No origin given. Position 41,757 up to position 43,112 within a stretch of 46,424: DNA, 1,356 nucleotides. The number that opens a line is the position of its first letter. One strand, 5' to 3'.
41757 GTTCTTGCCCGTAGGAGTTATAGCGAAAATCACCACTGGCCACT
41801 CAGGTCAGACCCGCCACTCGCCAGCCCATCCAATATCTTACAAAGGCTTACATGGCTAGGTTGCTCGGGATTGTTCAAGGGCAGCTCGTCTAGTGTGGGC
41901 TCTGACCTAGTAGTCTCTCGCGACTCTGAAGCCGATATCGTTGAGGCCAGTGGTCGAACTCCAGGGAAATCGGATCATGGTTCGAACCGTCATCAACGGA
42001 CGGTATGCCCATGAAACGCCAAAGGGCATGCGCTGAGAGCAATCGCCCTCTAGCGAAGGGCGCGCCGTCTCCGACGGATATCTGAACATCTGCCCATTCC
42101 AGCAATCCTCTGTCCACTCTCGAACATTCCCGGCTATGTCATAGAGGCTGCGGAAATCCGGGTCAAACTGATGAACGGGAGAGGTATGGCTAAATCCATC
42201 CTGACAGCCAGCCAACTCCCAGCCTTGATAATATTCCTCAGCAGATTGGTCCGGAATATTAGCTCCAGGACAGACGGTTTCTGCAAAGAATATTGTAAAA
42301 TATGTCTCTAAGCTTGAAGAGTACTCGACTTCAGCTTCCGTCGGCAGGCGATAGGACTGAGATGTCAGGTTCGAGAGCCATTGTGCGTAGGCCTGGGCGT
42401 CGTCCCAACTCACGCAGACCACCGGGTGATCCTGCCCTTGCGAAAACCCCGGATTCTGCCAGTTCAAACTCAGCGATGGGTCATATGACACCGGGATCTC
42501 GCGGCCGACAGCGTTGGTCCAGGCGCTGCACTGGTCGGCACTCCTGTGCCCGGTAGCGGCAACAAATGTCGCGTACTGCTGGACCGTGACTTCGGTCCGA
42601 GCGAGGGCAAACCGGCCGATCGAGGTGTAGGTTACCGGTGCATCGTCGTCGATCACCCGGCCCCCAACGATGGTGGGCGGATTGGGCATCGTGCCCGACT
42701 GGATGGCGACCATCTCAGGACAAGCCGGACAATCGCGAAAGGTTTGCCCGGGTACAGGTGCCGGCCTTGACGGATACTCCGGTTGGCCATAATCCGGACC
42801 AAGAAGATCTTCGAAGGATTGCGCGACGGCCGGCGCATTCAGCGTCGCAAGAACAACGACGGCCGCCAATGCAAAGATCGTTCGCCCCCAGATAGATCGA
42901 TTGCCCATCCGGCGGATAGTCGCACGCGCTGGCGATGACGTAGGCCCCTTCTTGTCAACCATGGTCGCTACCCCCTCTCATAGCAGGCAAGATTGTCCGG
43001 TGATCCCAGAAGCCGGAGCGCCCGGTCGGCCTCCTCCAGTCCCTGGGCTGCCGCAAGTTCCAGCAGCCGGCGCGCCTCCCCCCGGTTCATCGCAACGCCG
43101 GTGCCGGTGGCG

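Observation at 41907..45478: Two-gene module: receptor Ser/Thr kinase translationally coupled to a secreted FGE-sulfatase-fold protein, in a second low-GC island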

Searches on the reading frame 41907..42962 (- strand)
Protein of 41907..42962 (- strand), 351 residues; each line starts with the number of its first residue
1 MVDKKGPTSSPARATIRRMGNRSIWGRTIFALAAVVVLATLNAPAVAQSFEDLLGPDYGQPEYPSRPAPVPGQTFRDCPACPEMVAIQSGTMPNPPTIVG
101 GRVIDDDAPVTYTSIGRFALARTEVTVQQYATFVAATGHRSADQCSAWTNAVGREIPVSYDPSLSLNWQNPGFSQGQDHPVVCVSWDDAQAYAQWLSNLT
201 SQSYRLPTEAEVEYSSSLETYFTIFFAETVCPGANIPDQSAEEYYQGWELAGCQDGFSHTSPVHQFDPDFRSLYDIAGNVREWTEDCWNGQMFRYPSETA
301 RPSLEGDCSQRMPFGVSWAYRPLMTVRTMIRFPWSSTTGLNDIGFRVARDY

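Call 3: search_protein_families(library=pfam, proteins=[window:41907-42962:-], max_evalue=0.01)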
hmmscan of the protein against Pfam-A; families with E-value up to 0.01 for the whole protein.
window:41907-42962:- (351 aa): 1 family
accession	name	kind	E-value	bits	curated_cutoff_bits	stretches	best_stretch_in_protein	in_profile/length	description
PF03781.23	FGE-sulfatase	-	2e-44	152.6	23.3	1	81-349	2-255/255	Sulfatase-modifying factor enzyme 1-like domain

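Call 6: search_protein_families(library=ncbifam, proteins=[window:41907-42962:-], max_evalue=0.01)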
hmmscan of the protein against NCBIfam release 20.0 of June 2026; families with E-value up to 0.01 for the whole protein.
window:41907-42962:- (351 aa): 7 families
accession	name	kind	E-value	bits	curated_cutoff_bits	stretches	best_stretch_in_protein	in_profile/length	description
NF051459.1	pyoverdine_PvdO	equivalog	1.5e-38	132.5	500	1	68-350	20-279/280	dihydropyoverdine dehydrogenase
TIGR03525.2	GldK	equivalog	2.2e-18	66.8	350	1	177-296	218-346/408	T9SS ring complex lipoprotein PorK/GldK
NF041186.1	SenA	equivalog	3.4e-14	53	420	1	103-221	189-307/382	selenoneine synthase SenA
TIGR03440.2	egtB_TIGR03440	equivalog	1.3e-10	41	360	1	103-288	191-352/413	ergothioneine biosynthesis protein EgtB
TIGR04344.1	ovoA_Nterm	equivalog_domain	1.7e-08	33.8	400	1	112-289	219-385/444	5-histidylcysteine sulfoxide synthase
TIGR03524.1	GldJ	equivalog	1.7e-06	27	458.2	0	253-288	330-365/559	gliding motility lipoprotein GldJ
TIGR03530.1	GldJ_short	equivalog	1.8e-06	27.1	382.9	0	114-200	95-181/396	gliding motility lipoprotein GldJ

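Call 7: search_protein_families(library=padloc, proteins=[window:41907-42962:-], max_evalue=0.01)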
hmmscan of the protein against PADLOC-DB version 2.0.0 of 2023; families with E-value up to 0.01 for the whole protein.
window:41907-42962:- (351 aa): 0 families

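Call 8: find_encoding_contigs(protein=window:41907-42962:-, flank=10000, max_places=6)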
Protein window:41907-42962:- (351 aa): 3 contigs read that carry it; 3 places shown.
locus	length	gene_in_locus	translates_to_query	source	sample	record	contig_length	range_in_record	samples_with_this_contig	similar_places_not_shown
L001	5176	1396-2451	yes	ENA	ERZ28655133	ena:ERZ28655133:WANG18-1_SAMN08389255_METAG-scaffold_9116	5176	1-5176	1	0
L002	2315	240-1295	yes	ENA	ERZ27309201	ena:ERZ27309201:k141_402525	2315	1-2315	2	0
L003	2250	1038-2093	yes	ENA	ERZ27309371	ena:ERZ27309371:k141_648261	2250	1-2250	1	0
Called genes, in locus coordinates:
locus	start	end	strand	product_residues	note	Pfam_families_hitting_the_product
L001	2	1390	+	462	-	?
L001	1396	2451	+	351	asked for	PF03781:FGE-sulfatase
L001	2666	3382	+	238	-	PF00392:GntR, PF07729:FCD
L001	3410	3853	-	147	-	PF13279:4HBT_2, PF03061:4HBT, PF13622:4HBT_3 (weak)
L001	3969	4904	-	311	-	PF05853:BKACE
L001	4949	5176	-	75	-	?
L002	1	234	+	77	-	?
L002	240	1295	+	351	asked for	PF03781:FGE-sulfatase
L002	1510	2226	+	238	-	PF00392:GntR, PF07729:FCD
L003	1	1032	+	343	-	?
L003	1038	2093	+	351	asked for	PF03781:FGE-sulfatase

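Call 9: find_homologous_proteins(query=window:41907-42962:-)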
Query window:41907-42962:- (351 aa): 3675 proteins with E <= 0.001 among 8000 candidates; the best 120 are listed.
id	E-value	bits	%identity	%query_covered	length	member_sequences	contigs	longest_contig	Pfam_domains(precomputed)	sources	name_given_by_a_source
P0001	4.8e-243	824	100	100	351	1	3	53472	PF03781.23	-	-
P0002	1.5e-73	266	35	80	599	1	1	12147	PF03781.23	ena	-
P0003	7.0e-72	261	38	79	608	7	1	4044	PF03781.23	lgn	-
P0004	1.3e-65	240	37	81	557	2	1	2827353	PF03781.23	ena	-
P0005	1.6e-62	230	35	79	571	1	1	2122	PF03781.23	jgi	jgi:formylglycine-generating enzyme required for sulfatase activity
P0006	1.2e-58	217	41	78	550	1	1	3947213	PF00656.28,PF03781.23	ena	-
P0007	3.6e-56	209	42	79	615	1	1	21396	PF00656.28,PF03781.23,PF01471.24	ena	-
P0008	9.9e-56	207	36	86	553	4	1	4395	PF03781.23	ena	-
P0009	1.2e-55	207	37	99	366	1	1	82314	PF03781.23,PF08239.18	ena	-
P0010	3.5e-55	206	39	79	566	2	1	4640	PF00656.28,PF03781.23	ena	-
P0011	7.0e-55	205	33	80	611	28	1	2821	PF03781.23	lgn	-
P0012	1.2e-54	204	42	79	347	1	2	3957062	PF03781.23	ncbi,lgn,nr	ncbi:MAG: formylglycine-generating enzyme family protein [Rhodospirillaceae bacterium]|nr:formylglyc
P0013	2.0e-54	203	40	81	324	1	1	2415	PF03781.23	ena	-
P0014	4.8e-54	202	41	81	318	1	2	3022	PF03781.23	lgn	-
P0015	1.1e-53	201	38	92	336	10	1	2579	PF03781.23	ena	-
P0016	1.2e-53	201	38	92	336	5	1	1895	PF03781.23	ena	-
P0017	2.4e-53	200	39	82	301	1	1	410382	PF03781.23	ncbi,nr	ncbi:MAG TPA: formylglycine-generating enzyme family protein [Sideroxyarcus sp.]|nr:formylglycine-ge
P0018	3.2e-53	199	39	79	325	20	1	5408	PF03781.23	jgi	jgi:sulfatase modifying factor 1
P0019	8.7e-53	198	38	92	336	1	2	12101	PF03781.23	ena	-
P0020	9.6e-53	198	38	92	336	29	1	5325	PF03781.23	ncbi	-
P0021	3.8e-52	196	41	80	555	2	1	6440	PF00656.28,PF03781.23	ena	-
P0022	5.0e-52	195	40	80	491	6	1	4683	PF03781.23,PF08239.18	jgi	jgi:formylglycine-generating enzyme required for sulfatase activity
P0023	6.1e-52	195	37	83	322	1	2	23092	PF03781.23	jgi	jgi:formylglycine-generating enzyme required for sulfatase activity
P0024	7.5e-52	195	42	79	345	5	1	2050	PF03781.23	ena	-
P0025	1.1e-51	194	41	81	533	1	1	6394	PF03781.23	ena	-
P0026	1.4e-51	194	40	81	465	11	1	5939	PF13103.12,PF03781.23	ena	-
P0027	1.9e-51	193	40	83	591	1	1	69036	PF00656.28,PF03781.23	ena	-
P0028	3.2e-51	193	41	80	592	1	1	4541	PF13365.13,PF08308.18,PF03781.23,PF00089.33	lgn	-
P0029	5.4e-51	192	41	81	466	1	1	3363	PF03781.23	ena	-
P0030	6.6e-51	192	41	85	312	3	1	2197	PF03781.23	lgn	-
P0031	8.5e-51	191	40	80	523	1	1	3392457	PF03781.23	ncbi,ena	-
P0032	8.7e-51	191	39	82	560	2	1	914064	PF00656.28,PF03781.23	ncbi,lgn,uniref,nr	ncbi:formylglycine-generating enzyme required for sulfatase activity [Dongia mobilis]|uniref:Formylg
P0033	8.9e-51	191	34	82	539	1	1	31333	PF03781.23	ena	-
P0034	1.1e-50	191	33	79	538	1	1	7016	PF03781.23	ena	-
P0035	1.2e-50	191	42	79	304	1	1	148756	PF03781.23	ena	-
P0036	1.4e-50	191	37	92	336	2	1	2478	PF03781.23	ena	-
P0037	1.5e-50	190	41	81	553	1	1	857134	PF03781.23,PF01471.24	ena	-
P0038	1.5e-50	190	34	79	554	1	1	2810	PF03781.23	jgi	jgi:formylglycine-generating enzyme required for sulfatase activity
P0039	1.6e-50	190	40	80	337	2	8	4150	PF03781.23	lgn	-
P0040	3.1e-50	189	40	79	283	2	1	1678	PF03781.23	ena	-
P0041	3.2e-50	189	40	80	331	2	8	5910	PF03781.23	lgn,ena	-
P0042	4.4e-50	189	34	96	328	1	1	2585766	PF03781.23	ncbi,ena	-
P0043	4.7e-50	189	43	72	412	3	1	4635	PF14559.13,PF13414.13,PF03781.23,PF07719.24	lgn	-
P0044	6.4e-50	188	39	86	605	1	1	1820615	PF03781.23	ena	-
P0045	6.7e-50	188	33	79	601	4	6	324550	PF03781.23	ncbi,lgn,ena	-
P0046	9.3e-50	188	39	79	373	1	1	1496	PF03781.23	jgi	jgi:formylglycine-generating enzyme required for sulfatase activity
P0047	1.6e-49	187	40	82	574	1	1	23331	PF00656.28,PF03781.23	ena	-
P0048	1.8e-49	187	39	79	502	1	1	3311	PF03781.23,PF13676.12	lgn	-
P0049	3.3e-49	186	39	79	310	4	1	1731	PF03781.23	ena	-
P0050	3.5e-49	186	39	79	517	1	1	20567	PF03781.23,PF00211.26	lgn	-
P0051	3.6e-49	186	39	81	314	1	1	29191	PF03781.23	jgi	jgi:sulfatase modifying factor 1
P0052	4.2e-49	186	41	81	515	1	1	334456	PF13365.13,PF03781.23,PF00089.33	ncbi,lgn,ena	-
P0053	4.4e-49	186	39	79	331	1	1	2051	PF03781.23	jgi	jgi:formylglycine-generating enzyme required for sulfatase activity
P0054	6.5e-49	185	39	81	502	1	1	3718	PF03781.23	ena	-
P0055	6.5e-49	185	40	80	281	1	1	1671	PF03781.23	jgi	-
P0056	7.2e-49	185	41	80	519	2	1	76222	PF13365.13,PF03781.23,PF00089.33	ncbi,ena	-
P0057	8.3e-49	185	36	98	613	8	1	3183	PF00656.28,PF03781.23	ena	-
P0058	8.7e-49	185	39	79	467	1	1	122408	PF03781.23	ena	-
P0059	1.0e-48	184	39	88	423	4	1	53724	PF03781.23,PF01471.24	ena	-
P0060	1.1e-48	184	37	100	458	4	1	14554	PF03781.23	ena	-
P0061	1.1e-48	184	42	79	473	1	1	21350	PF08308.18,PF03781.23,PF13620.13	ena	-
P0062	1.1e-48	184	36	93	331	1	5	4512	PF03781.23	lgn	-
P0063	1.7e-48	184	39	80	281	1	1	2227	PF03781.23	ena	-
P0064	1.8e-48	184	44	81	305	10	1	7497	PF03781.23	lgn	-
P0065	2.2e-48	183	37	87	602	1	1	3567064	PF03781.23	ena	-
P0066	2.4e-48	183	41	80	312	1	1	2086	PF03781.23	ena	-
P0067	2.7e-48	183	39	83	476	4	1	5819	PF03781.23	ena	-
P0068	2.7e-48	183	39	92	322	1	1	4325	PF03781.23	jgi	jgi:formylglycine-generating enzyme required for sulfatase activity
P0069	2.9e-48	183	38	81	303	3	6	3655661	PF03781.23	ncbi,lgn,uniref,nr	ncbi:formylglycine-generating enzyme family protein [Denitratisoma sp. DHT3]|uniref:formylglycine-ge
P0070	2.9e-48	183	33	76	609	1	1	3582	PF03781.23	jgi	jgi:formylglycine-generating enzyme required for sulfatase activity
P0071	3.3e-48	183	41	81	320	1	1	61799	PF03781.23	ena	-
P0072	3.5e-48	183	38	83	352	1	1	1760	PF03781.23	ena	-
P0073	3.7e-48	183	38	78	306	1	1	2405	PF03781.23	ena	-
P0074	4.7e-48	182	39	79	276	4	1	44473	PF03781.23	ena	-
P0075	5.2e-48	182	39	92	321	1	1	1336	PF03781.23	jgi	-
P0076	5.4e-48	182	39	84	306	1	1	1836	PF03781.23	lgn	-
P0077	5.5e-48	182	39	79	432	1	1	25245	PF03781.23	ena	-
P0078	6.3e-48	182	40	80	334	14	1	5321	PF03781.23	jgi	-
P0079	6.4e-48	182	39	76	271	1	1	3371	PF03781.23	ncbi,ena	-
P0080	7.3e-48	182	41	79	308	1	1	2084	PF03781.23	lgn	-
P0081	9.9e-48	181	39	81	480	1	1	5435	PF03781.23,PF01471.24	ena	-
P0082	1.0e-47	181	39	82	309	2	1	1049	PF03781.23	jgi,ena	-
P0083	1.1e-47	181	39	81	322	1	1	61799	PF03781.23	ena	-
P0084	1.3e-47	181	42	80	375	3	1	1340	PF03781.23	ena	-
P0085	1.4e-47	181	40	76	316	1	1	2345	PF03781.23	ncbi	-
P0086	1.5e-47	181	38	85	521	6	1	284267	PF03781.23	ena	-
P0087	1.5e-47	181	42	79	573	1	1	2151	PF03781.23,PF00211.26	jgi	jgi:formylglycine-generating enzyme required for sulfatase activity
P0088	1.5e-47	181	37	79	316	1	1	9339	PF03781.23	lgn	-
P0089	1.5e-47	181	38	79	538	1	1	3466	PF03781.23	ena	-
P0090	1.5e-47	181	39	79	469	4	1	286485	PF03781.23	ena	-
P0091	1.8e-47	180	40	79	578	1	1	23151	PF00656.28,PF03781.23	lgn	-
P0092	2.2e-47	180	35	92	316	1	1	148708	PF03781.23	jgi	jgi:formylglycine-generating enzyme required for sulfatase activity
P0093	2.5e-47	180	36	92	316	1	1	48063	PF03781.23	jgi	jgi:formylglycine-generating enzyme required for sulfatase activity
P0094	3.3e-47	179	39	83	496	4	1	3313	PF03781.23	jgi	-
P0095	3.3e-47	179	37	79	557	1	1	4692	PF00656.28,PF03781.23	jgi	-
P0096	3.6e-47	179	38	80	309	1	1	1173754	PF03781.23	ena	-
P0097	3.6e-47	179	38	79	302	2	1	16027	PF03781.23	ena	-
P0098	4.0e-47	179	42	79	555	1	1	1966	PF00581.26,PF03781.23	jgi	jgi:formylglycine-generating enzyme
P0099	4.2e-47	179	38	79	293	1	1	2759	PF03781.23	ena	-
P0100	4.5e-47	179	40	79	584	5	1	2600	PF03781.23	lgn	-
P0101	4.7e-47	179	40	79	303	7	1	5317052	PF03781.23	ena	-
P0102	4.8e-47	179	39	79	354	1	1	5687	PF03781.23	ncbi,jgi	jgi:sulfatase modifying factor 1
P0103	5.0e-47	179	36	93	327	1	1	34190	PF03781.23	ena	-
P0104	5.5e-47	179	39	79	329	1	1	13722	PF03781.23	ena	-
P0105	5.7e-47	179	38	80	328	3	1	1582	PF03781.23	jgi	jgi:formylglycine-generating enzyme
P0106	6.1e-47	179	37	92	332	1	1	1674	PF03781.23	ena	-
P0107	6.3e-47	179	39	48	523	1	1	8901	PF03781.23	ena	-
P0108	6.9e-47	178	39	81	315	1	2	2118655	PF03781.23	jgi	jgi:sulfatase modifying factor 1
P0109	7.0e-47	178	40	79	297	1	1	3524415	PF03781.23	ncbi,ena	-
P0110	7.2e-47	178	39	80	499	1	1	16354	PF13365.13,PF03781.23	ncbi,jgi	jgi:formylglycine-generating enzyme required for sulfatase activity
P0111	7.6e-47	178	40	79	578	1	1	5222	PF03781.23,PF00211.26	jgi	jgi:formylglycine-generating enzyme required for sulfatase activity/class 3 adenylate cyclase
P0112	8.5e-47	178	39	80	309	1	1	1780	PF03781.23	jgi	jgi:formylglycine-generating enzyme required for sulfatase activity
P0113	9.7e-47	178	39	80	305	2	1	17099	PF03781.23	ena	-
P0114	1.0e-46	178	40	79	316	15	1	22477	PF03781.23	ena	-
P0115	1.0e-46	178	39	83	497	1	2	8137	PF03781.23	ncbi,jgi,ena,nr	ncbi:MAG TPA: formylglycine-generating enzyme family protein [Burkholderiales bacterium]|jgi:formylg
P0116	1.1e-46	178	41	83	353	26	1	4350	PF03781.23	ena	-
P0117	1.4e-46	177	38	81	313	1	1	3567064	PF03781.23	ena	-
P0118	1.4e-46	177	38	82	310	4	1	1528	PF03781.23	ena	-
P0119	1.7e-46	177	38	85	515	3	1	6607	PF03781.23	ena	-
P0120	1.7e-46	177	38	81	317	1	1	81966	PF03781.23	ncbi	-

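Call 13: search_protein_families(library=pfam, proteins=[P0002, P0003, P0004, P0005, P0008, P0011, P0009, P0012, P0037, P0007], max_evalue=0.01)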
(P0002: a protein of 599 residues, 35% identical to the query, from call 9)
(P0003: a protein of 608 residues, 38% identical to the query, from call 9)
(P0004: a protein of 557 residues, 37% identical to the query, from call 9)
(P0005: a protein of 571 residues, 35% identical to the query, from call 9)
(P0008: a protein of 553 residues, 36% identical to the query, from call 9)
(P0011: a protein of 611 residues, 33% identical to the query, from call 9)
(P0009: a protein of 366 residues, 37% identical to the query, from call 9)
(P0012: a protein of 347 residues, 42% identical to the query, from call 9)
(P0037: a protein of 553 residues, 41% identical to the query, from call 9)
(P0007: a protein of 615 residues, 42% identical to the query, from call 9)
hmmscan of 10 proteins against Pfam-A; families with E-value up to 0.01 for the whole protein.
P0002 (599 aa): 1 family
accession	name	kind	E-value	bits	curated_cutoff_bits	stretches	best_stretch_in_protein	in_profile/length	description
PF03781.23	FGE-sulfatase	-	2e-117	391.8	23.3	2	3-272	7-255/255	Sulfatase-modifying factor enzyme 1-like domain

P0003 (608 aa): 1 family
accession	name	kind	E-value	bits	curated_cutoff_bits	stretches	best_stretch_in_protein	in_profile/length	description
PF03781.23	FGE-sulfatase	-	1.4e-113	379.2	23.3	2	43-311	2-255/255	Sulfatase-modifying factor enzyme 1-like domain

P0004 (557 aa): 1 family
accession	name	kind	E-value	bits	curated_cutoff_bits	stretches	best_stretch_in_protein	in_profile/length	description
PF03781.23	FGE-sulfatase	-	1.4e-108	362.8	23.3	2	290-553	2-255/255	Sulfatase-modifying factor enzyme 1-like domain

P0005 (571 aa): 1 family
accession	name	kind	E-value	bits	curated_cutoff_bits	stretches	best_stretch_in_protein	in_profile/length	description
PF03781.23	FGE-sulfatase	-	4.4e-103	344.8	23.3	2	12-290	1-255/255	Sulfatase-modifying factor enzyme 1-like domain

P0008 (553 aa): 1 family
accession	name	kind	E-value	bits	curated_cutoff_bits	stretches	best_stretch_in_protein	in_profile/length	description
PF03781.23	FGE-sulfatase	-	1.4e-111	372.6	23.3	2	313-551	1-255/255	Sulfatase-modifying factor enzyme 1-like domain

P0011 (611 aa): 1 family
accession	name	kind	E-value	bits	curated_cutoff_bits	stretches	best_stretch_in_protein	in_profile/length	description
PF03781.23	FGE-sulfatase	-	1.3e-100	336.8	23.3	2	41-311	2-254/255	Sulfatase-modifying factor enzyme 1-like domain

P0009 (366 aa): 2 families
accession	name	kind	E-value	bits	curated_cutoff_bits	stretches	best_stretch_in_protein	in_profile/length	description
PF03781.23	FGE-sulfatase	-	5.2e-67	226.6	23.3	1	101-363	2-255/255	Sulfatase-modifying factor enzyme 1-like domain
PF08239.17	SH3_3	-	2.1e-11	44.3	27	1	13-66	2-52/54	Bacterial SH3 domain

P0012 (347 aa): 1 family
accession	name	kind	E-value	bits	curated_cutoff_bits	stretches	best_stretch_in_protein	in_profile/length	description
PF03781.23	FGE-sulfatase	-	1.6e-63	215.2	23.3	1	80-345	2-255/255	Sulfatase-modifying factor enzyme 1-like domain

P0037 (553 aa): 3 families
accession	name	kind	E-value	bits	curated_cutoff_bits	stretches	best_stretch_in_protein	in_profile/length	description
PF03781.23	FGE-sulfatase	-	6.4e-66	223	23.3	1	284-549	2-255/255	Sulfatase-modifying factor enzyme 1-like domain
PF01471.23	PG_binding_1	-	7.3e-10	39.3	23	1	143-194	4-55/57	Putative peptidoglycan binding domain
PF09374.15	PG_binding_3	-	0.0045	17.6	24.6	0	146-180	5-37/76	Predicted Peptidoglycan domain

P0007 (615 aa): 3 families
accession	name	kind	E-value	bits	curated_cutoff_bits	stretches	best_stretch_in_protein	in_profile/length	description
PF03781.23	FGE-sulfatase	-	6e-58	196.9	23.3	1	349-612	2-255/255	Sulfatase-modifying factor enzyme 1-like domain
PF00656.27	Peptidase_C14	-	3.3e-20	73.2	21.4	1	3-154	74-233/233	Caspase domain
PF01471.23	PG_binding_1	-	3.8e-11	43.5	23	1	247-300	3-56/57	Putative peptidoglycan binding domain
